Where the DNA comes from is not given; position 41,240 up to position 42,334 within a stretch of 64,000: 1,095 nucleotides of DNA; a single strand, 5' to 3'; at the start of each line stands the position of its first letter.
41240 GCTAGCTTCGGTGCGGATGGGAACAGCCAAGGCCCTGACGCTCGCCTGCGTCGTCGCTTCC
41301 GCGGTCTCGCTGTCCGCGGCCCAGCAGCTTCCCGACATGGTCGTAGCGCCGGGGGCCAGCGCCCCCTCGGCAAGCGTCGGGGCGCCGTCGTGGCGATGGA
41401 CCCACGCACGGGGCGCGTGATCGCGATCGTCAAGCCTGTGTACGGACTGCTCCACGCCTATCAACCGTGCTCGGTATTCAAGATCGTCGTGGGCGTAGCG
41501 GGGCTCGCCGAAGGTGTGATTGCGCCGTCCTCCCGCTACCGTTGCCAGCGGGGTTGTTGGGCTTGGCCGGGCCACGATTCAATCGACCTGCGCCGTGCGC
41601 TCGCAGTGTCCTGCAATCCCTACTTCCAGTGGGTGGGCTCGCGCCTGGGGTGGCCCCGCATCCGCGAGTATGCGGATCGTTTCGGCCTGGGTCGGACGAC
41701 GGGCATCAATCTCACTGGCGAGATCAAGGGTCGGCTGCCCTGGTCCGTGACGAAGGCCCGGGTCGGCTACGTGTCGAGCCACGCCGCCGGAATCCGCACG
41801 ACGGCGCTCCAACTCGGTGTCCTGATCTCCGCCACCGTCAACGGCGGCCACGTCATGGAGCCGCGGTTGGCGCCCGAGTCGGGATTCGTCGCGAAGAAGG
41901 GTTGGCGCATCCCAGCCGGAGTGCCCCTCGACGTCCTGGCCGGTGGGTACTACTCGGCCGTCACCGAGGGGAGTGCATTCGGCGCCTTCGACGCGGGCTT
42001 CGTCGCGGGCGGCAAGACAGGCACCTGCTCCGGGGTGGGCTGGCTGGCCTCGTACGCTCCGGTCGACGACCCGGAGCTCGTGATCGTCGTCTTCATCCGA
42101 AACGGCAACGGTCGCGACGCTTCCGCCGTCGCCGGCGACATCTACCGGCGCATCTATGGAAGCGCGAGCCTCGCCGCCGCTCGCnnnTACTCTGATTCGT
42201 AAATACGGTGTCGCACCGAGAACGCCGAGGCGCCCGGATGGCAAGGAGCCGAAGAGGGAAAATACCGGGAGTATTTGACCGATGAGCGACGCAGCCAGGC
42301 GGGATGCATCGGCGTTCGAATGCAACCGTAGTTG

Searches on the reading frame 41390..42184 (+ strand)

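Call 89: search_protein_families(library=pfam, proteins=[window:41390-42184:+], max_evalue=0.0001)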
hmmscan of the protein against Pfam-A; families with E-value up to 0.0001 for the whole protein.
window:41390-42184:+ (265 aa): 1 family
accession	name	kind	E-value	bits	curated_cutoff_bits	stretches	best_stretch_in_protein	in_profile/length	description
PF00905.27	Transpeptidase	-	4.9e-33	115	22.1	1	2-256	5-298/299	Penicillin binding protein transpeptidase domain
